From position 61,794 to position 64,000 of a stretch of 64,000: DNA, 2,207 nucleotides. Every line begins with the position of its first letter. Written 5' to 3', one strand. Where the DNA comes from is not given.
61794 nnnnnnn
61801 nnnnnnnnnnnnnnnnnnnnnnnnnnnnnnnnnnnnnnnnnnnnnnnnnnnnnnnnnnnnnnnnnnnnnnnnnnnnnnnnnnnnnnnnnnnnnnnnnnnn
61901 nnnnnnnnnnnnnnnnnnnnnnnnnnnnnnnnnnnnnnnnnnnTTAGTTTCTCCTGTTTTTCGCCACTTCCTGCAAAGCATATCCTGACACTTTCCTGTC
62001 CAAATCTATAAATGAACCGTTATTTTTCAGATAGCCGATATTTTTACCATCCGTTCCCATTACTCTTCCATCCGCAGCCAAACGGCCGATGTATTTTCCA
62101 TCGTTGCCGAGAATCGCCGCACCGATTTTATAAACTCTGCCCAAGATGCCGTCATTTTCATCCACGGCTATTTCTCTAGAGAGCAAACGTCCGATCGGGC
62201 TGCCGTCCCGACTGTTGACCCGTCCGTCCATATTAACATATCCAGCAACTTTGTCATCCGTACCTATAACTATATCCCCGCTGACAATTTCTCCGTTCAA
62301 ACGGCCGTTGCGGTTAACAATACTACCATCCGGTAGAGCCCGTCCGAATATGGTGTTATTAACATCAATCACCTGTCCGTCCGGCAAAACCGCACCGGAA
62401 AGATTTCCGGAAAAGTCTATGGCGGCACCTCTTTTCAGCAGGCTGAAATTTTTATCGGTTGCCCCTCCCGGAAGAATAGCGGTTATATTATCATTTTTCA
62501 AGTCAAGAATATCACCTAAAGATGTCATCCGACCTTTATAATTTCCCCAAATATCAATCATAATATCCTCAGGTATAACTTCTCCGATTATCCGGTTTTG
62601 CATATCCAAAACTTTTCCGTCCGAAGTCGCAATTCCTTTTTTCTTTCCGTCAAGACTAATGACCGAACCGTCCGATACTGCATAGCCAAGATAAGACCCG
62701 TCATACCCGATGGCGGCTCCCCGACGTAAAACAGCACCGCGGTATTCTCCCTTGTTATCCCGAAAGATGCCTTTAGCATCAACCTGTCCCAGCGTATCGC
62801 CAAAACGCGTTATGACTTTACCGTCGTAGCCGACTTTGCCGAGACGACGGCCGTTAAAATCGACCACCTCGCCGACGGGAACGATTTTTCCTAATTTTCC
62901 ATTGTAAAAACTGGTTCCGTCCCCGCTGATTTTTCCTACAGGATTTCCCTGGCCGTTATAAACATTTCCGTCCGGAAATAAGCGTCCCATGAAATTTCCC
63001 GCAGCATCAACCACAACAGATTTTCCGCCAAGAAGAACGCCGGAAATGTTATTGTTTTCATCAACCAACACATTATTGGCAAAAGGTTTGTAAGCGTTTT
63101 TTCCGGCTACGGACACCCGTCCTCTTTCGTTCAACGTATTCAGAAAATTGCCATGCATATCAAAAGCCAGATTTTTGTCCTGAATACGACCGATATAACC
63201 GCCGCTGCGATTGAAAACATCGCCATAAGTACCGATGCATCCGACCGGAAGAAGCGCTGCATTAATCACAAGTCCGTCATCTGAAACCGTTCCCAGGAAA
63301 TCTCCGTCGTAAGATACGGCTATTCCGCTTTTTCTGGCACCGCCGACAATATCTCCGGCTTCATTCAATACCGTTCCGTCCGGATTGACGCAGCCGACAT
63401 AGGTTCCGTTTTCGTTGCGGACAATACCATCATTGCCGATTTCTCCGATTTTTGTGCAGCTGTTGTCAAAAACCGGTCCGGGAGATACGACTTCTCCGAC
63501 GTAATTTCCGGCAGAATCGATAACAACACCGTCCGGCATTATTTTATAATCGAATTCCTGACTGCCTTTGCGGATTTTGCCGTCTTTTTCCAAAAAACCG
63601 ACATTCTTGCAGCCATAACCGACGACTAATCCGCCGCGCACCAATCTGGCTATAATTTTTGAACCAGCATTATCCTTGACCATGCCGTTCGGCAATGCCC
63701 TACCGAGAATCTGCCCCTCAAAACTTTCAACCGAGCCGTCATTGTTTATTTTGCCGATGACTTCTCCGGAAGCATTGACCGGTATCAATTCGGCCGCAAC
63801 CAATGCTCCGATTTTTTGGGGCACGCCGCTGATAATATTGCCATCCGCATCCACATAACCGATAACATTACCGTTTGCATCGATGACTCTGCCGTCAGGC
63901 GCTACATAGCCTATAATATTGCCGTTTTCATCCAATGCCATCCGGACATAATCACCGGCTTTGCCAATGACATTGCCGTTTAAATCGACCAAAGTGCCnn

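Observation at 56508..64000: Chromosomal T4SS variant: giant repeat VirB10 plus a repeat-only partner plus VirB11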

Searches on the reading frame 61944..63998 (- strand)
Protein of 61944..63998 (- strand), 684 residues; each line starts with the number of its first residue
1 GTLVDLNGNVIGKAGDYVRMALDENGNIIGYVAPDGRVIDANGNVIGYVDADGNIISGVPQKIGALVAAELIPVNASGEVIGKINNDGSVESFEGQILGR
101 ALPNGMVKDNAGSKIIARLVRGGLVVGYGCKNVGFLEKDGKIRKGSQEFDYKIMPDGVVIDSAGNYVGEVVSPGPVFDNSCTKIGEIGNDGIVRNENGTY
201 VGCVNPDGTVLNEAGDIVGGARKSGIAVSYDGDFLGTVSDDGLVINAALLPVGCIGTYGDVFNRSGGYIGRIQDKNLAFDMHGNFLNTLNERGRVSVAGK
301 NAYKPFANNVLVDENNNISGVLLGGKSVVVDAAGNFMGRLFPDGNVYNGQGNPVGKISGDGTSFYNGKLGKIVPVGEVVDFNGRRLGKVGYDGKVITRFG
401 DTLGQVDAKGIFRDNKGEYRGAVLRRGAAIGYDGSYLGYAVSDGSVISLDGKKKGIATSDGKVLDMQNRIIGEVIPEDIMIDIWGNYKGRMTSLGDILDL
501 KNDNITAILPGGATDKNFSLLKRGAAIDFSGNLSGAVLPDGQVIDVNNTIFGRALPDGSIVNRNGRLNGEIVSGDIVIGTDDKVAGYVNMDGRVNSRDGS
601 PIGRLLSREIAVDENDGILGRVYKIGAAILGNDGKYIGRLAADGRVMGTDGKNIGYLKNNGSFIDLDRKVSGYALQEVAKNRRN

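Call 3: search_protein_families(library=pfam, proteins=[window:61944-63992:-], max_evalue=0.01)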
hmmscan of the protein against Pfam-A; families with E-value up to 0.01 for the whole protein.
window:61944-63992:- (682 aa): 4 families
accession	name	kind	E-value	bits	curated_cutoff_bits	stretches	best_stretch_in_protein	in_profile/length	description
PF21785.3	Bflower_2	-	9.5e-38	128.9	38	5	160-245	7-88/112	5-fold beta-flower protein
PF21784.3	Bflower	-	2.2e-10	41.4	25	0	21-55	5-38/116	4-fold beta flower protein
PF12396.14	DUF3659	-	1.5e-07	31.6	24.8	0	555-602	11-54/61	Protein of unknown function (DUF3659)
PF05593.20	RHS_repeat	-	1.8e-05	25.4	22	0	3-36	2-38/38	RHS Repeat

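Call 27: find_homologous_proteins(query=window:61944-63998:-, max_evalue=0.00001)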
Query window:61944-63998:- (684 aa): 118 proteins with E <= 0.00001 among 8000 candidates.
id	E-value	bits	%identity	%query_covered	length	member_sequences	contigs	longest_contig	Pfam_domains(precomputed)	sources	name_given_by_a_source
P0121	1.9e-243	828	51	100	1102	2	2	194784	PF21784.4,PF05593.20,PF12396.15,PF21785.4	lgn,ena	-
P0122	1.5e-239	815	49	100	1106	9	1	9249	PF21784.4,PF05593.20,PF12396.15,PF21785.4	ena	-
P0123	4.7e-239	814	49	100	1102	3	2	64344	PF15780.12,PF21784.4,PF05593.20,PF12396.15,PF21785.4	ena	-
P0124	1.9e-237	808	50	100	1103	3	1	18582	PF21784.4,PF05593.20,PF12396.15,PF21785.4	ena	-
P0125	1.8e-235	802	50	100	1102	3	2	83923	PF21784.4,PF05593.20,PF12396.15,PF21785.4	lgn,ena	-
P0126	1.3e-227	776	48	100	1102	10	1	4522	PF21784.4,PF05593.20,PF12396.15,PF21785.4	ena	-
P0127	4.5e-197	675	49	99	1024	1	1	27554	PF21784.4,PF12396.15,PF21785.4,PF13401.13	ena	-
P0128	6.3e-187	641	56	78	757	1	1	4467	PF06074.19,PF12396.15,PF21785.4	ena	-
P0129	4.2e-180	619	41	100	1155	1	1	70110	PF21784.4,PF05593.20,PF12396.15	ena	-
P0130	8.4e-167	575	38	100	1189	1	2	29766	PF21784.4,PF05593.20,PF12396.15,PF21785.4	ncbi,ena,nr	ncbi:MAG: DUF3659 domain-containing protein [Alphaproteobacteria bacterium]|nr:DUF3659 domain-contai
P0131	9.8e-157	542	40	100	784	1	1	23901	PF21784.4,PF05593.20,PF12396.15,PF21785.4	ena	-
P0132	1.2e-151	525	39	100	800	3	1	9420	PF21784.4,PF12396.15,PF21785.4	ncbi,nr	ncbi:MAG: DUF3659 domain-containing protein, partial [Alphaproteobacteria bacterium]|nr:DUF3659 doma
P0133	4.0e-145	503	42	70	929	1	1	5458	PF21784.4,PF05593.20,PF12396.15,PF21785.4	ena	-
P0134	5.7e-105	370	37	51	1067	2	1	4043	PF21784.4,PF12396.15,PF21785.4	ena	-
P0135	1.3e-77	280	58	21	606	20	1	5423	PF21784.4,PF05593.20,PF12396.15,PF21785.4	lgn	-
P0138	3.4e-68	249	26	88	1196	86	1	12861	PF21784.4,PF12396.15,PF21785.4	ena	-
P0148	1.0e-45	175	34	59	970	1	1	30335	PF21784.4,PF05593.20,PF12396.15,PF21785.4,PF03743.20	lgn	-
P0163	3.9e-35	140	31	66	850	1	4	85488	PF21784.4,PF05593.20,PF12396.15,PF21785.4,PF03743.20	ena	-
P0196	4.7e-22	96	28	49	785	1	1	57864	PF21784.4,PF05593.20,PF12396.15,PF21785.4,PF03743.20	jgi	jgi:intracellular multiplication protein IcmE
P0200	7.6e-21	92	32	49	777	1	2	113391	PF21784.4,PF05593.20,PF12396.15,PF21785.4,PF03743.20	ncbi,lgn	-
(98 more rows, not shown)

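Call 50: find_encoding_contigs(protein=P0196, flank=10000, max_places=1)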
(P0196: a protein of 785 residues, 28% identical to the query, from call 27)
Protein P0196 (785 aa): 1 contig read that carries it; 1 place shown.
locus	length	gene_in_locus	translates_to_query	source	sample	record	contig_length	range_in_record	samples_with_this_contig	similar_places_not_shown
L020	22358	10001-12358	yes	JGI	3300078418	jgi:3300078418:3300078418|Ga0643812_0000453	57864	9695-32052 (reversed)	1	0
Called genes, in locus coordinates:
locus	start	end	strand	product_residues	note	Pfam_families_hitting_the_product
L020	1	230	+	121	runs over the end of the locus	PF15731:MqsA_antitoxin (weak), PF01381:HTH_3 (weak)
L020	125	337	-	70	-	-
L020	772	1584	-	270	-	PF23441:SDR, PF00106:adh_short, PF13561:adh_short_C2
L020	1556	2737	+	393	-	PF02636:Methyltransf_28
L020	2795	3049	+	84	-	-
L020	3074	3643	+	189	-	PF09475:Dot_icm_IcmQ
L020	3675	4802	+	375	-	PF23127:DotM_C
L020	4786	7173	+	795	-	PF10412:TrwB_AAD_bind (faint), PF12696:TraG-D_C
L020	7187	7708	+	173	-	PF00691:OmpA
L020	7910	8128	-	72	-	-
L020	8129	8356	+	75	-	-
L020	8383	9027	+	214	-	PF11393:T4BSS_DotI_IcmL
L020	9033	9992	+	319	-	PF12293:T4BSS_DotH_IcmK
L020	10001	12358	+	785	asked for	PF05593:RHS_repeat (faint), PF12396:DUF3659 (faint), PF21784:Bflower (faint), PF21785:Bflower_2 (weak), PF03743:TrbI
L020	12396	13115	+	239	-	-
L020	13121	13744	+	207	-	-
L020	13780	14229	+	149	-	PF20535:DUF6750 (faint)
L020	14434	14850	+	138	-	-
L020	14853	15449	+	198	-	-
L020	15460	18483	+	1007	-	-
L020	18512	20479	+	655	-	PF15521:Ntox11 (weak)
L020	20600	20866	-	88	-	PF01722:BolA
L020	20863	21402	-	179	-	PF04279:IspA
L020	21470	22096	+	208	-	PF01300:Sua5_yciO_yrdC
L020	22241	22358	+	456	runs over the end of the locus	PF00749:tRNA-synt_1c, PF19269:Anticodon_2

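Call 51: find_encoding_contigs(protein=P0163, flank=10000, max_places=1)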
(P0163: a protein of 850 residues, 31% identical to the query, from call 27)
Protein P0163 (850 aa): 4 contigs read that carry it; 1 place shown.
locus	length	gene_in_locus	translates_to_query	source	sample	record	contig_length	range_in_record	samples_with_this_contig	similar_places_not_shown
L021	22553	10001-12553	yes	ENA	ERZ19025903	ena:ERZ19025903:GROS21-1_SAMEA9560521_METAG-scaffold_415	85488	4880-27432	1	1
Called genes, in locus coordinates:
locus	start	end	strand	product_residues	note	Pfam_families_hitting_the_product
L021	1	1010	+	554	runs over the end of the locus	PF01425:Amidase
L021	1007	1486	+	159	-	-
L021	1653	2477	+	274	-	-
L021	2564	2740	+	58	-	PF04326:SLFN_AlbA_2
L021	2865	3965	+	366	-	PF13749:HATPase_c_4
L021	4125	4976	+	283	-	PF03096:Ndr (weak), PF00561:Abhydrolase_1, PF12146:Hydrolase_4, PF12697:Abhydrolase_6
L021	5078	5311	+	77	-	-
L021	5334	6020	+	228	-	PF00702:Hydrolase, PF13419:HAD_2, PF13242:Hydrolase_like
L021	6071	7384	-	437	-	-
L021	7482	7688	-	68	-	-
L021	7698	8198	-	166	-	PF03050:DDE_Tnp_IS66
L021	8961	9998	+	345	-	PF12293:T4BSS_DotH_IcmK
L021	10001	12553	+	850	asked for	PF12396:DUF3659 (faint), PF21784:Bflower (faint), PF05593:RHS_repeat (faint), PF21785:Bflower_2, PF03743:TrbI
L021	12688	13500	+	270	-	-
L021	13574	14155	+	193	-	-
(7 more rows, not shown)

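Call 52: find_encoding_contigs(protein=P0200, flank=10000, max_places=1)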
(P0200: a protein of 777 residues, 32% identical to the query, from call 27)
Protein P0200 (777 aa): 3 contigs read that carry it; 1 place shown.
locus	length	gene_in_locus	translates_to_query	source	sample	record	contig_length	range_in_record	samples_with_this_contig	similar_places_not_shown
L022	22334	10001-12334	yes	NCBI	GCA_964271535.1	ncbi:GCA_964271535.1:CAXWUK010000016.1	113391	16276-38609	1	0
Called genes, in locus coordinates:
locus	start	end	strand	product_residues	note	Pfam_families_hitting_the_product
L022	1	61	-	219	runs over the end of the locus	PF02567:PhzC-PhzF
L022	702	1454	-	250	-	PF23441:SDR, PF00106:adh_short, PF08659:KR (weak), PF13561:adh_short_C2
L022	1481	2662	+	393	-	PF02636:Methyltransf_28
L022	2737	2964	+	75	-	-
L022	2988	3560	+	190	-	PF09475:Dot_icm_IcmQ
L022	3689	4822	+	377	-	PF23127:DotM_C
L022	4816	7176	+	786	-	PF01580:FtsK_SpoIIIE (weak), PF10412:TrwB_AAD_bind (faint), PF12696:TraG-D_C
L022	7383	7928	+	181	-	PF00691:OmpA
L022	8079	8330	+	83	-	-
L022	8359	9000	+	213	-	PF11393:T4BSS_DotI_IcmL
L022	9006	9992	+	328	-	PF12293:T4BSS_DotH_IcmK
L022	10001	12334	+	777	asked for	PF05593:RHS_repeat (faint), PF21784:Bflower (faint), PF12396:DUF3659 (faint), PF21785:Bflower_2 (weak), PF03743:TrbI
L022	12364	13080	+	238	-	-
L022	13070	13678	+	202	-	-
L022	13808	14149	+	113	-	-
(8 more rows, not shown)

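Call 53: find_encoding_contigs(protein=P0148, flank=10000, max_places=1)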
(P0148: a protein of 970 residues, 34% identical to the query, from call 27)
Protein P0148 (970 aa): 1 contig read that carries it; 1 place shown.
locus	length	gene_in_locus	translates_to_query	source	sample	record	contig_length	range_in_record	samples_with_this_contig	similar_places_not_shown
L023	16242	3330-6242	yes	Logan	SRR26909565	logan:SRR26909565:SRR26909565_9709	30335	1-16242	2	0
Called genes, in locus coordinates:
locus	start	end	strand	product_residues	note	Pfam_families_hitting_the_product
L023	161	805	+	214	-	PF00691:OmpA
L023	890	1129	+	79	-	PF11393:T4BSS_DotI_IcmL (weak)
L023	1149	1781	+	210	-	PF11393:T4BSS_DotI_IcmL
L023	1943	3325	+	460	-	PF12293:T4BSS_DotH_IcmK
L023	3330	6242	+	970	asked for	PF05593:RHS_repeat (faint), PF12396:DUF3659 (faint), PF21784:Bflower (faint), PF21785:Bflower_2, PF03743:TrbI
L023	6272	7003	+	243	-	-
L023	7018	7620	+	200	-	-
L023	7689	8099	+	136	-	-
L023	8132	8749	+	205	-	-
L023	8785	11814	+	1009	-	-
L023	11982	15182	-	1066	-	PF14331:IcmF-related_N, PF06761:IcmF-related, PF21070:IcmF_helical, PF06744:IcmF_C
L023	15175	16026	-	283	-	PF09850:DotU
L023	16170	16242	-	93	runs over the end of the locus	PF27465:Fis_N (weak), PF02954:HTH_8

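Call 54: find_encoding_contigs(protein=P0138, flank=8000, max_places=1)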
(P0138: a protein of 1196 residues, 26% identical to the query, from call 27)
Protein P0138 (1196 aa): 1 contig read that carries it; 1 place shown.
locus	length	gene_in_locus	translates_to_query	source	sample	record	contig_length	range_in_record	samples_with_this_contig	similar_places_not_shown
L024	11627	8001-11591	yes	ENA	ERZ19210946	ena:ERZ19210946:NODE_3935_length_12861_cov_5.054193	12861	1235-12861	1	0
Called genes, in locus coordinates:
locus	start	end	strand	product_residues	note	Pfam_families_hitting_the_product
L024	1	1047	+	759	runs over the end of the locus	?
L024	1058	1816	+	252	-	PF04335:VirB8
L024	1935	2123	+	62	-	-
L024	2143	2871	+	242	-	PF04335:VirB8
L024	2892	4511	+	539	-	PF03524:CagX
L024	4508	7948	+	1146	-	-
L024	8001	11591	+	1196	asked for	PF12396:DUF3659 (faint), PF21785:Bflower_2, PF21784:Bflower (weak), PF21785:Bflower_2 (weak)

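Call 55: find_encoding_contigs(protein=P0130, flank=10000, max_places=1)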
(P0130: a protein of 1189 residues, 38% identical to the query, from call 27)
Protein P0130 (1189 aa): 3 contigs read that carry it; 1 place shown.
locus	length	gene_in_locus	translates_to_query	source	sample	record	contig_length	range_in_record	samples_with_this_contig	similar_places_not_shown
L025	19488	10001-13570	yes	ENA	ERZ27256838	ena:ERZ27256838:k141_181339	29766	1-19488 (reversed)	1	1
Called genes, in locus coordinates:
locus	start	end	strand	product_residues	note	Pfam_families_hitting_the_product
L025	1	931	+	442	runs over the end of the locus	-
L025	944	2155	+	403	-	-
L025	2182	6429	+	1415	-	-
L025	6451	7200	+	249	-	PF04335:VirB8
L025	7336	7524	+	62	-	-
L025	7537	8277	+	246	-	PF04335:VirB8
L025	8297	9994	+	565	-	PF03524:CagX, PF05036:SPOR (faint)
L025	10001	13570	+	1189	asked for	PF21784:Bflower (faint), PF05593:RHS_repeat (faint), PF21785:Bflower_2, PF12396:DUF3659 (weak), PF21785:Bflower_2, PF12396:DUF3659 (weak), PF21785:Bflower_2 (weak)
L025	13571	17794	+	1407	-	PF21784:Bflower (faint), PF21785:Bflower_2, PF03743:TrbI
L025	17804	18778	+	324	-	PF00437:T2SSE, PF01580:FtsK_SpoIIIE (faint)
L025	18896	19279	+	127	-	-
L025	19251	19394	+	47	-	-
